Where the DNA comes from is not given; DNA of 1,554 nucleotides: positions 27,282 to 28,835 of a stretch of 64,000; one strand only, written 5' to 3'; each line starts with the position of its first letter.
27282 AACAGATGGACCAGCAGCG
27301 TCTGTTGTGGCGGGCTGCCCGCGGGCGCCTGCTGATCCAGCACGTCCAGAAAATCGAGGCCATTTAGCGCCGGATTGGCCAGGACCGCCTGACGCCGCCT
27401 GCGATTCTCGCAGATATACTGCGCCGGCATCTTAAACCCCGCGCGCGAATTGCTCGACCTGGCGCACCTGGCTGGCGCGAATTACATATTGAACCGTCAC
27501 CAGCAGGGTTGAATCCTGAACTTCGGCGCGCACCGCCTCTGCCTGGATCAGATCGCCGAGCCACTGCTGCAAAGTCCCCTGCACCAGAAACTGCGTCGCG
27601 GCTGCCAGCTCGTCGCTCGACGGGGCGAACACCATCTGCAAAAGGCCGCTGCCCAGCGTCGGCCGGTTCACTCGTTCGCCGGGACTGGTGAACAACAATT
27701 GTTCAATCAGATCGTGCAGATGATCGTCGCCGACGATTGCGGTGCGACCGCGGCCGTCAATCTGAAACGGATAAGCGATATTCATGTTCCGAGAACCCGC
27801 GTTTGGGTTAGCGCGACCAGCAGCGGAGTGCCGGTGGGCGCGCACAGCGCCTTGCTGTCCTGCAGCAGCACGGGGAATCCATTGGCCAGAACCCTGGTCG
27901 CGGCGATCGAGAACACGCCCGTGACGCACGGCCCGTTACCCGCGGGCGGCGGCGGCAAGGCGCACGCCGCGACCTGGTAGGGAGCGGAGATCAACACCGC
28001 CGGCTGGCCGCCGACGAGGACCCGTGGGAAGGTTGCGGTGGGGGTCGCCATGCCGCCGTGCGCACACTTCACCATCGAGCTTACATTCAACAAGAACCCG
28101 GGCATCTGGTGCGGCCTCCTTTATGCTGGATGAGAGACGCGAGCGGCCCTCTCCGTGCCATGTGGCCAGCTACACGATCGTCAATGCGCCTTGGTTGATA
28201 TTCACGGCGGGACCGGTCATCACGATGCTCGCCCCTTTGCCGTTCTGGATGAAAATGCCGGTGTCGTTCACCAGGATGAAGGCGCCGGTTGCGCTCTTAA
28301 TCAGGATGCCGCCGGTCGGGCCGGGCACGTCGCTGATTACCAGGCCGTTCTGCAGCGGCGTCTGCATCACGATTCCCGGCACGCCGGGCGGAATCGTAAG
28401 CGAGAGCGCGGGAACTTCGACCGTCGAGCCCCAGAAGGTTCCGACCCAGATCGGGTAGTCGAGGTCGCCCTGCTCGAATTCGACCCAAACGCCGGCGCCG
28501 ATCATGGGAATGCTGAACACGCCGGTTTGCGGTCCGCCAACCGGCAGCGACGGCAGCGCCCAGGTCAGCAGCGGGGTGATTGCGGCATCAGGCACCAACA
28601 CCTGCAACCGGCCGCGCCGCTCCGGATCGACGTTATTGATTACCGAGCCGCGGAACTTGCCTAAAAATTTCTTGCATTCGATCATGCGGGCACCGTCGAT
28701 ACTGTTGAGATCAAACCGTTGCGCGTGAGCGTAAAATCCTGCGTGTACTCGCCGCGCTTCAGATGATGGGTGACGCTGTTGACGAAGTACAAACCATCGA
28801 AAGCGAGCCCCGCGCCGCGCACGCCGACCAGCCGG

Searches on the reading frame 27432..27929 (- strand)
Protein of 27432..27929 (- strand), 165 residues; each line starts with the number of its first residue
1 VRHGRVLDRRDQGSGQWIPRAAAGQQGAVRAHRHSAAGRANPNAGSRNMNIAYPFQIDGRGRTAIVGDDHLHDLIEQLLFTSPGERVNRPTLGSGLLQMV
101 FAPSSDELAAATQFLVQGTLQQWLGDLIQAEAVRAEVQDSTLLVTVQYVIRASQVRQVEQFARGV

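Call 12: search_protein_families(library=ncbifam, proteins=[window:27432-27929:-], max_evalue=0.01)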
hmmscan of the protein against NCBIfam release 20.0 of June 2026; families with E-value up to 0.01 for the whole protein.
window:27432-27929:- (165 aa): 0 families

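Call 25: search_protein_families(library=pfam, proteins=[window:27432-27929:-], max_evalue=0.01)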
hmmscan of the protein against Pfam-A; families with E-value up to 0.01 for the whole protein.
window:27432-27929:- (165 aa): 1 family
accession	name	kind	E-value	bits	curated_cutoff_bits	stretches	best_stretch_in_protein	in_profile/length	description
PF04965.19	GPW_gp25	-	6.5e-15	55.1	27.2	1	68-154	4-95/96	Baseplate wedge protein gp25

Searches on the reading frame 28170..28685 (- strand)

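Call 12: search_protein_families(library=ncbifam, proteins=[window:28170-28685:-], max_evalue=0.01)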
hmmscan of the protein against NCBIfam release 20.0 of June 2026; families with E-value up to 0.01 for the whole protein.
window:28170-28685:- (171 aa): 3 families
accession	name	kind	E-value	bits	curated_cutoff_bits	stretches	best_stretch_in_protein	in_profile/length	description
TIGR01646.1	vgr_GE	subfamily_domain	9.4e-05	21.5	121.8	1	48-92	393-437/480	type VI secretion system tip protein VgrG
NF033848.1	VgrG_rel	hypoth_equivalog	0.00034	19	275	1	9-86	376-452/547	VgrG-related protein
TIGR03361.1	VI_Rhs_Vgr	subfamily_domain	0.00086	18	186.35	1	47-92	406-451/513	type VI secretion system tip protein TssI/VgrG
